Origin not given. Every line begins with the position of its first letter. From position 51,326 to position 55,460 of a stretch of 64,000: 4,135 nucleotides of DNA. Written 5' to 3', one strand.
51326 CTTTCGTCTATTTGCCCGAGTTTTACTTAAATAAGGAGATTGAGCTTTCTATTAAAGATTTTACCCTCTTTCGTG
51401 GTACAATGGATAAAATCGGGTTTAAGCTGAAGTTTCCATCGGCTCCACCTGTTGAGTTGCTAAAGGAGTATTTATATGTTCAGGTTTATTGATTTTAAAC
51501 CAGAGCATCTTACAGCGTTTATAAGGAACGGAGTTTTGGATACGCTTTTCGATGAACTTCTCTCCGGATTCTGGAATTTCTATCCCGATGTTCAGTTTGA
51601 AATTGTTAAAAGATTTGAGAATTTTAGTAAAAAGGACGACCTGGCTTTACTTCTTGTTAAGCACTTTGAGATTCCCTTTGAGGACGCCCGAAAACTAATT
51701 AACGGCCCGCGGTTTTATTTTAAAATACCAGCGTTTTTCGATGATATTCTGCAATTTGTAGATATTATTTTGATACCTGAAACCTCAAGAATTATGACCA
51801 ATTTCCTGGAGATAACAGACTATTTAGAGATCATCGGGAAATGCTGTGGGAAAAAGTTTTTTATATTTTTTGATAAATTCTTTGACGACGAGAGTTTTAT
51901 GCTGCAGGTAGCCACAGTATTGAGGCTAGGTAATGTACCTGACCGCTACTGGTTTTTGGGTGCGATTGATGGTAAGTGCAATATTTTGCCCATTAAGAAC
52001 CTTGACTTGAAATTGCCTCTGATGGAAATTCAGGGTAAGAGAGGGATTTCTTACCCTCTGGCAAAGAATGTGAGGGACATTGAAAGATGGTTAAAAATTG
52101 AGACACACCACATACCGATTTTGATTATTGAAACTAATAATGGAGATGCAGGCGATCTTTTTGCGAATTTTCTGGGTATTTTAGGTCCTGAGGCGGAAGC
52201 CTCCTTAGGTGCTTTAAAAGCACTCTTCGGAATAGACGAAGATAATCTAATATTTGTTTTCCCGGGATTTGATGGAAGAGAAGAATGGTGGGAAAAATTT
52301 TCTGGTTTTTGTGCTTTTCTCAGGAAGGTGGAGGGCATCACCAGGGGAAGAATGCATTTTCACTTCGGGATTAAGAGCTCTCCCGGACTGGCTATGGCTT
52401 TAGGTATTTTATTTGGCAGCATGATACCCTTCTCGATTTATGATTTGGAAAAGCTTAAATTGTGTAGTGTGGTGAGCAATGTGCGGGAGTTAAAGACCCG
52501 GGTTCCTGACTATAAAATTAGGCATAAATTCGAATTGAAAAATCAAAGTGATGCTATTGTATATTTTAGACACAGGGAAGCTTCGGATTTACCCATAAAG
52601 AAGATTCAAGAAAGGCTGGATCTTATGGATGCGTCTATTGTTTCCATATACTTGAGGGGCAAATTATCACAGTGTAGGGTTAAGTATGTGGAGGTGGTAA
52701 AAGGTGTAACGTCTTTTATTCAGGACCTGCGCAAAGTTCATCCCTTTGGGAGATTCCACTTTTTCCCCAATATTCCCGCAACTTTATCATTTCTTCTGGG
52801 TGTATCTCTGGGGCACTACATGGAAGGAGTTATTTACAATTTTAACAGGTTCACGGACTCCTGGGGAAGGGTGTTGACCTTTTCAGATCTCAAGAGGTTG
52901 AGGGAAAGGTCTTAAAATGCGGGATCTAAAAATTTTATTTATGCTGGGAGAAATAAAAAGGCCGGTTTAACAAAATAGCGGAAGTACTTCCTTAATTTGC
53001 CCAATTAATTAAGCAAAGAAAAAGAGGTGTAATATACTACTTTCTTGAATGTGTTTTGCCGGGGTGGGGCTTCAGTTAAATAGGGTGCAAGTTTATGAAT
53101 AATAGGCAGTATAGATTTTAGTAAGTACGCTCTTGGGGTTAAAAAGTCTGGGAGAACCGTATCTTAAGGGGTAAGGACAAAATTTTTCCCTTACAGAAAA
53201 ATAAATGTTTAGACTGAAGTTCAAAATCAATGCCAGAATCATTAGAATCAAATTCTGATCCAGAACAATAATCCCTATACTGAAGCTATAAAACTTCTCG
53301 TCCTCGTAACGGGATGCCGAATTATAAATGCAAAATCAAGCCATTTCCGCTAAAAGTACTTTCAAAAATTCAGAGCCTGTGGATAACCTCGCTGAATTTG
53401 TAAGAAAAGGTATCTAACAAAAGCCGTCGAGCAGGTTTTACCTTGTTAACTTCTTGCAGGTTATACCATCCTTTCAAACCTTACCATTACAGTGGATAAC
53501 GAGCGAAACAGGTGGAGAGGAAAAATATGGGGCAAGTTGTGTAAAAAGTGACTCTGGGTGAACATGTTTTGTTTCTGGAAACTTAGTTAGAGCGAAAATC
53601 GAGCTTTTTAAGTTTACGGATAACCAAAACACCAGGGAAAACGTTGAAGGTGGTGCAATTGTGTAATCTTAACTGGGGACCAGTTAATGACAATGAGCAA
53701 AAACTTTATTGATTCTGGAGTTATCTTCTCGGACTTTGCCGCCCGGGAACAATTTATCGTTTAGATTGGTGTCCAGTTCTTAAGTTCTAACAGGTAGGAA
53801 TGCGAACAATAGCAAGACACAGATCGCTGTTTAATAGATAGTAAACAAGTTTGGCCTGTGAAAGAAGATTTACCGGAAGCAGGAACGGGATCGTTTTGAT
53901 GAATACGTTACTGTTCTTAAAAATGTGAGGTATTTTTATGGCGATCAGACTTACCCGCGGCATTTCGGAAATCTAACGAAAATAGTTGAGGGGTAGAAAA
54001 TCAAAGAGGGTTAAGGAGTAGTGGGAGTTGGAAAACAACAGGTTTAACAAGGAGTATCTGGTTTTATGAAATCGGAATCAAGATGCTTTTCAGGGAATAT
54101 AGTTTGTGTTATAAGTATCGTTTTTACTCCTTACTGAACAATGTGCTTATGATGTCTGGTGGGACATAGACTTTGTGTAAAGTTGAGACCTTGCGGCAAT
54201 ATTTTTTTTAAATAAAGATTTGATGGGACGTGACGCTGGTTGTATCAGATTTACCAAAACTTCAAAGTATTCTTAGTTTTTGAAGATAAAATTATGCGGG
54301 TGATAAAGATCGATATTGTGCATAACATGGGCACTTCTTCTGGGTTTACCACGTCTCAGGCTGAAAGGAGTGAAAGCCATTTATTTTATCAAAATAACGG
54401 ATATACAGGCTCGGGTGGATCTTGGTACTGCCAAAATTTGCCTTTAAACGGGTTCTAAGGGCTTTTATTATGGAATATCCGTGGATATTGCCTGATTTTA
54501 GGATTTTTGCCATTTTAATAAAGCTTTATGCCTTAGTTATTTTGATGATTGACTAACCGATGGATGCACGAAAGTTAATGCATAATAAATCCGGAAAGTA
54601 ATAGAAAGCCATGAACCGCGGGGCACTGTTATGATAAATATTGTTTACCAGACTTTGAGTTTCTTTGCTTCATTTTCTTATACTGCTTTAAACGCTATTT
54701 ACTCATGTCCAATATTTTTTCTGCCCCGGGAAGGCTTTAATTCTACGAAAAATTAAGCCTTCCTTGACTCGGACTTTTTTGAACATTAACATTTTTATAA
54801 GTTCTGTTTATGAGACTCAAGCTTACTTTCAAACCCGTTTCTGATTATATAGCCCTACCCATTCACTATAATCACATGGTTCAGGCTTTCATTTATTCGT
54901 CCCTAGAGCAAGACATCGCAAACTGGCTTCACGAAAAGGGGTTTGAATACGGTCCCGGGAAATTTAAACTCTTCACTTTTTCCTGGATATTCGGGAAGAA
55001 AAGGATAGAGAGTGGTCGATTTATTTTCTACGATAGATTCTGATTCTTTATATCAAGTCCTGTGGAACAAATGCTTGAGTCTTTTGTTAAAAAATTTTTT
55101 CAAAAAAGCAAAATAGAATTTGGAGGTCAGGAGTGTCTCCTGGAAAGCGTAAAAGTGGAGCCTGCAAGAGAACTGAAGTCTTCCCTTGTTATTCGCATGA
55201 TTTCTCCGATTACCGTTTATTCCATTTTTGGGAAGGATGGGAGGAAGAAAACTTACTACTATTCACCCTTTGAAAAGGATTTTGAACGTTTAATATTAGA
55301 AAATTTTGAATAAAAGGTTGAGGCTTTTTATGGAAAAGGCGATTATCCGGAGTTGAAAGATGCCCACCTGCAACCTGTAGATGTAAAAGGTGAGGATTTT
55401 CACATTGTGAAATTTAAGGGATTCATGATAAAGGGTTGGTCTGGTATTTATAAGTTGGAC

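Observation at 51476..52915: Novel paralogous ~480-aa protein pair with a thrice-repeated Rossmann-like motif, embedded in a CRISPR type III remnant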

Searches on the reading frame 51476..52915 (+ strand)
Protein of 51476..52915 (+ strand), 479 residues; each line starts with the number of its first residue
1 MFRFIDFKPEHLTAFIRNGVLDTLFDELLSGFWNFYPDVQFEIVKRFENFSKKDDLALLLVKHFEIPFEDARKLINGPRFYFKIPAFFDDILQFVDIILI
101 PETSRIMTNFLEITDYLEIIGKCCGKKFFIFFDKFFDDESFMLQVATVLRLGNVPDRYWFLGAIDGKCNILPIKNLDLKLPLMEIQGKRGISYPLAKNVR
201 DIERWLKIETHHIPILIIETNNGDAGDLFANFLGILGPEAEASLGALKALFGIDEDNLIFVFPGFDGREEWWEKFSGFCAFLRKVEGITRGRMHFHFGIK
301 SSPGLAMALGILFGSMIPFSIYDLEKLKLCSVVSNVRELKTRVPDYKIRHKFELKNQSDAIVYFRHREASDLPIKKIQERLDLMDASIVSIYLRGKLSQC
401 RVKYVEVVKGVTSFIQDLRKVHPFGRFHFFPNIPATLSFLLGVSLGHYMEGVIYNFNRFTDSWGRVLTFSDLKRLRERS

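Call 4: search_protein_families(library=pfam, proteins=[window:51476-52912:+], max_evalue=1)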
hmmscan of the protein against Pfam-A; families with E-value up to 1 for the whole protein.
window:51476-52912:+ (479 aa): 1 family
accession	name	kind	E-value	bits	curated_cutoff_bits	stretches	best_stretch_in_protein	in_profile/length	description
PF18145.6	SAVED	-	4.2e-10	40.1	26.2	1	285-458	10-179/190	SMODS-associated and fused to various effectors sensor domain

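Call 5: search_protein_families(library=padloc, proteins=[window:51476-52912:+], max_evalue=1)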
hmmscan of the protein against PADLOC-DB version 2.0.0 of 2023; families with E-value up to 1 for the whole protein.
window:51476-52912:+ (479 aa): 9 families
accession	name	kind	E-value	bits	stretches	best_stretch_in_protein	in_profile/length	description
PDLC01159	CARF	-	1.8e-67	226.4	1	1-474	1-455/456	"CARF, 2 TMs, fused to lon-like S16 protease"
PDLC02010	SAVED4--SAVED_LON_TM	-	3.6e-64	215.5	1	12-473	9-453/455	-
PDLC01050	CRISPR-Lon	-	3e-61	205.6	1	10-470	9-453/458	Lon protease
PDLC02009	SAVED4--SAVED_LON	-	6.3e-57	191.6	1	3-473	3-469/470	-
PDLC00747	Effector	-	0.0013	16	1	305-457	208-360/373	Endonuclease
PDLC00663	Effector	-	0.0016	15.9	1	422-464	262-305/317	1TM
PDLC02011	SAVED4--SAVED_TM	-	0.0089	13.6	1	367-458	187-261/278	-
PDLC00752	Effector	-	0.018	11.9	1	405-457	439-491/508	Endonuclease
PDLC02012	SAVED5--SAVED_TIR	-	0.044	10.9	1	355-466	284-387/404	-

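Call 7: search_solved_structures(query=window:51476-52912:+, max_evalue=0.01, show_alignments=1)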
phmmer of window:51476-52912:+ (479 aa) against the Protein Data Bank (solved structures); distinct sequences matched with E-value up to 0.01: 4.
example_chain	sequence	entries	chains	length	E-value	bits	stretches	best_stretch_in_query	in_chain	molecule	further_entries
9r8s_A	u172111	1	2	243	2.1e-22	82.6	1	271-475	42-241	SMODS-associated and fused to various effectors domain-containing protein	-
7qda_A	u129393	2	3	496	1e-14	57.2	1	59-458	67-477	CalpL | SAVED domain-containing protein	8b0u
8b0r_A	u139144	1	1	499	1.1e-14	57.2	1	59-458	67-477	SMODS-associated and fused to various effectors domain-containing protein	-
9eyi_A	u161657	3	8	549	0.0052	18.6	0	355-457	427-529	SMODS-associated and fused to various effectors domain-containing protein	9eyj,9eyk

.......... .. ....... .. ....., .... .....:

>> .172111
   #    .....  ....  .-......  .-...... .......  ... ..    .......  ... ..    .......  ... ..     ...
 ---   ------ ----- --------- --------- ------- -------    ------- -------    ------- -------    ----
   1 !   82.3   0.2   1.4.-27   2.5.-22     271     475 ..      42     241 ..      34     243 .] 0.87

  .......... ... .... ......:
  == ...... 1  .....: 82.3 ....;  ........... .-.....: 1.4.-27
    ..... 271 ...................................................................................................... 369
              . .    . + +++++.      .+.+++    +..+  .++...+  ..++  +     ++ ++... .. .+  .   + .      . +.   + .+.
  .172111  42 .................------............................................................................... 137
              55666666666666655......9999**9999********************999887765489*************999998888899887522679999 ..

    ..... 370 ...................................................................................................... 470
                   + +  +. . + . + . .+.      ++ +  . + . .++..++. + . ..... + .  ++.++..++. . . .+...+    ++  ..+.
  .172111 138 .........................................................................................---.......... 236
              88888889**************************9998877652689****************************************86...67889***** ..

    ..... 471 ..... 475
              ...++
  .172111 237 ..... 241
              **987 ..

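Call 17: find_homologous_proteins(query=window:51476-52912:+, max_evalue=0.00001)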
Query window:51476-52912:+ (479 aa): 2 proteins with E <= 0.00001 among 8000 candidates.
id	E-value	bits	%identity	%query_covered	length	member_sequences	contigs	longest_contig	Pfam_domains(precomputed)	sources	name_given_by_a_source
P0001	0.0e+0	1097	100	100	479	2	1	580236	PF18145.7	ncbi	ncbi:MAG: SAVED domain-containing protein [Candidatus Hydrothermia bacterium]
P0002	2.0e-47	180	33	100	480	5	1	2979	PF18145.7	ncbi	-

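Call 27: find_encoding_contigs(protein=window:51476-52915:+, flank=10000, max_places=3)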
Protein window:51476-52915:+ (479 aa): no gene with exactly this product is on record in the collection.

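Call 32: search_protein_families(library=ncbifam, proteins=[window:51476-52912:+], max_evalue=0.1)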
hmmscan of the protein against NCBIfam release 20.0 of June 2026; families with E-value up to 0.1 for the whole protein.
window:51476-52912:+ (479 aa): 1 family
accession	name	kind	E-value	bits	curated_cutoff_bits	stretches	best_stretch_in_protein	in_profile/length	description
NF033611.0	SAVED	domain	2.3e-11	43.7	33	1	269-461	56-251/261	SAVED domain-containing protein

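Call 36: predict_structure(alignment_id=A1)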
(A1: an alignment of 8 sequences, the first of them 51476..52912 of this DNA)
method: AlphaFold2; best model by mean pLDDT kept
length: 479 residues; sequences in the alignment: 8
mean_pLDDT: 87.3   pTM: 0.81
mean pLDDT of the five models: 87.3, 85.1, 84.6, 84.3, 79.0
residues with pLDDT >= 90: 239; 70-90: 209; 50-70: 24; < 50: 7
segments of 3 or more residues with pLDDT < 50: 368-372
pLDDT, mean of each block of 10 residues (from residue 1): 79 92 91 94 93 93 96 93 91 95 95 95 96 93 95 88 94 92 88 89 89 90 82 88 89 91 80 91 88 90 91 83 83 84 83 81 71 65 79 62 81 90 88 89 86 82 84 85
secondary structure, 60 per line:
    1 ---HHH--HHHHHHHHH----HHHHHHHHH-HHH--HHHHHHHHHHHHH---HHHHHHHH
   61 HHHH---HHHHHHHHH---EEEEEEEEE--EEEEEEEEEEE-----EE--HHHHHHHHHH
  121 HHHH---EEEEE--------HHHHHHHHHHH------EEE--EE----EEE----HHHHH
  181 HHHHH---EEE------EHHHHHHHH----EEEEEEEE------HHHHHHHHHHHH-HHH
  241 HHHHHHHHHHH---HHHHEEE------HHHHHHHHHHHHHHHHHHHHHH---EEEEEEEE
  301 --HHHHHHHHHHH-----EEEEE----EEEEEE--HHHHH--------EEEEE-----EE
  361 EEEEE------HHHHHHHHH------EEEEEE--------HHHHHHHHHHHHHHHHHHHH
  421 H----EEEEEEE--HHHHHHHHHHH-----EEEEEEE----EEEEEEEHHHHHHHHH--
elements in order: H9-17 H22-30 H37-49 H53-64 H68-76 E80-88 E91-101 H111-124 E128-132 H141-151 E158-160 E169-171 H176-185 E189-191 H199-206 E211-218 H225-236 H238-251 H255-258 E259-261 H268-289 E293-300 H303-313 E319-323 E328-333 H336-340 E349-353 E359-365 H372-380 E387-392 H401-421 E426-432 H435-445 E451-457 E462-468 H469-477

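Call 39: fold_search(model_id=the predicted structure, library=pdb)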
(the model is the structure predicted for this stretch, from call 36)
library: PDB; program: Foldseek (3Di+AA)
matches with E <= 10: 919; with E <= 0.001: 80
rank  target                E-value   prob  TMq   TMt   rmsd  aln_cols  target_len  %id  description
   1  7qda                  2.1e-27  1.00  0.69  0.67   5.7       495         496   18  Crystal structure of CalpL (released 2022-11-16)
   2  9eyi_B                4.1e-21  1.00  0.75  0.76   4.3       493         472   14  Cryo-EM structure of SAVED-Lon protease CCaCalpL filament bound to A4p (released 2024-10-02)
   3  9eyi_A                1.0e-20  1.00  0.73  0.72   5.4       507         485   14  Cryo-EM structure of SAVED-Lon protease CCaCalpL filament bound to A4p (released 2024-10-02)
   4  9eyk_A                5.8e-17  1.00  0.58  0.72   5.3       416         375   14  Cryo-EM structure of SAVED-Lon protease CCaCalpL filament bound to A4>p (released 2024-10-02)
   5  9r8s_B                7.4e-16  1.00  0.43  0.82   3.9       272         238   24  A viral SAVED protein with ring nuclease activity subverts type III CRISPR defence (released 2025-07-02)
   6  9r8s_A                2.9e-15  1.00  0.41  0.80   4.1       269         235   24  A viral SAVED protein with ring nuclease activity subverts type III CRISPR defence (released 2025-07-02)
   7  9eyj_A                3.6e-13  1.00  0.50  0.77   3.7       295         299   15  Cryo-EM structure of SAVED-Lon protease CCaCalpL filament bound to cA4 (released 2024-10-02)
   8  9eyj_B                9.9e-12  1.00  0.47  0.77   3.7       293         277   15  Cryo-EM structure of SAVED-Lon protease CCaCalpL filament bound to cA4 (released 2024-10-02)
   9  9eyk_B                1.6e-11  1.00  0.47  0.74   4.2       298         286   16  Cryo-EM structure of SAVED-Lon protease CCaCalpL filament bound to A4>p (released 2024-10-02)
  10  9eyi_C                2.5e-11  1.00  0.48  0.75   3.9       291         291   15  Cryo-EM structure of SAVED-Lon protease CCaCalpL filament bound to A4p (released 2024-10-02)
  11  7rwm_A                2.5e-08  1.00  0.36  0.47  10.3       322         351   13  Structure of Cap5 from Lactococcus lactis (released 2021-11-10)
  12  8fm1_K                3.2e-08  1.00  0.35  0.45   9.4       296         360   15  Structure of CBASS Cap5 from Pseudomonas syringae in the absence of a ligand (apo form dimer) (released 2024-02-07)
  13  7rwm_D                3.5e-08  1.00  0.35  0.46   7.6       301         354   13  Structure of Cap5 from Lactococcus lactis (released 2021-11-10)
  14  7rws                  3.9e-08  1.00  0.34  0.59   7.0       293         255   13  Structure of SAVED domain of Cap5 from Lactococcus lactis in complex with cGAMP (released 2021-11-10)
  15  7rwm_C                3.9e-08  1.00  0.36  0.46   7.4       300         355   13  Structure of Cap5 from Lactococcus lactis (released 2021-11-10)
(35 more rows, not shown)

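Call 47: search_protein_representatives(alignment_id=A1)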
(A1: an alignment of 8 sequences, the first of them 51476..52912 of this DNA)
Query: 8 sequences, 481 profile positions. Proteins with E-value up to 0.001 (for the whole library): 345; up to 1e-10: 209; up to 1e-30: 103. The best 150 are listed.
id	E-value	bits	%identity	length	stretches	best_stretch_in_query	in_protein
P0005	3.0e-223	758.5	-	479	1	1-477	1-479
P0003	6.9e-208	707.8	-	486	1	1-478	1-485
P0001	2.0e-186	637.1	-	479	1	1-478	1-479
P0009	6.2e-178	609.1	-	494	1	1-479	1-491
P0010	4.1e-171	586.6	-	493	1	2-478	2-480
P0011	1.1e-169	581.8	-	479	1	1-477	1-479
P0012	1.0e-167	575.4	-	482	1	2-478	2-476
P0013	4.7e-152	523.7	-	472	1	1-478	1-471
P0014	1.9e-149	515.1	-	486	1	1-479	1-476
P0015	1.4e-137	476.0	-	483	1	1-477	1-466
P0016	1.5e-135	469.3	-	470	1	3-477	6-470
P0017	1.6e-127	442.9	-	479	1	2-477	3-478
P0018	5.7e-117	408.0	-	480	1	3-477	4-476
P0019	2.1e-83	297.3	-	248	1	2-233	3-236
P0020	1.9e-78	281.0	-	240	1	248-478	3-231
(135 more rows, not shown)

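Call 70: find_encoding_contigs(protein=P0002, flank=10000, max_places=2)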
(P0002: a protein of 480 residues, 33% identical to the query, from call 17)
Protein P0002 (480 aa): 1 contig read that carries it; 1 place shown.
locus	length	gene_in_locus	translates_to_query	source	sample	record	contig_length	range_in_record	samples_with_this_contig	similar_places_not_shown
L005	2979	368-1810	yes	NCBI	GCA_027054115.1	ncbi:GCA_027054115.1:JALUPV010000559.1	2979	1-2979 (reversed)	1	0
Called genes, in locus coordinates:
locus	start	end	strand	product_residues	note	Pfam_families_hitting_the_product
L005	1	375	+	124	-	?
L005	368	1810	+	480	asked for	PF18145:SAVED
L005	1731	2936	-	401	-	-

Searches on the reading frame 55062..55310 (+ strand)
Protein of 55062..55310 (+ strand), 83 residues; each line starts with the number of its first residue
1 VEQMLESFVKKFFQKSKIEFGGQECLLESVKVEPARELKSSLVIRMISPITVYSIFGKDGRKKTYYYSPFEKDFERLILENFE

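Call 4: search_protein_families(library=pfam, proteins=[window:55062-55310:+], max_evalue=1)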
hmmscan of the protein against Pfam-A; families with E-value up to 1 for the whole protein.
window:55062-55310:+ (83 aa): 1 family
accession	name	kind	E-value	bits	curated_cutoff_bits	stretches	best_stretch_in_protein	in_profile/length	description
PF01881.21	Cas_Cas6_C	-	1.2e-10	42.8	23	1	37-82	5-51/125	CRISPR associated protein Cas6, C-terminal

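Call 5: search_protein_families(library=padloc, proteins=[window:55062-55310:+], max_evalue=1)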
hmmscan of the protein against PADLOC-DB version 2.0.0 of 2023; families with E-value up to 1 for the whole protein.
window:55062-55310:+ (83 aa): 9 families
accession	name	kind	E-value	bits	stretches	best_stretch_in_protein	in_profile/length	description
PDLC01782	Cas6b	-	7.2e-21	73.3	1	2-82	81-160/235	-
PDLC01609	Cas6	-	1e-16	59.9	1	12-82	2-69/137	"CAS-I,CAS-II,CAS-III,CAS-IV,CAS-V,CAS-VI; crRNAmaturation"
PDLC00956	Cas6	-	2.4e-12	45.9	1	2-82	43-121/200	CRISPR-associated endoribonuclease Cas6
PDLC01372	Cas6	-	9.6e-10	37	1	3-81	84-162/235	"CAS-I,CAS-II,CAS-III,CAS-IV,CAS-V,CAS-VI; crRNAmaturation"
PDLC01451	Cas6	-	4.5e-09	35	1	3-82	68-144/219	"CAS-I,CAS-II,CAS-III,CAS-IV,CAS-V,CAS-VI; crRNAmaturation"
PDLC01265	Cas6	-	3.3e-08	32.6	1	3-80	33-105/179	"CAS-I,CAS-II,CAS-III,CAS-IV,CAS-V,CAS-VI; crRNAmaturation"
PDLC01718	typeIV_Cas6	-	3.4e-07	28.3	1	2-82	86-166/262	Cas6_7_IV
PDLC01783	Cas6b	-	1.2e-05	23.3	1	7-81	83-151/225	-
PDLC01786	Cas6b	-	0.047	11.5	1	3-81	88-158/228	-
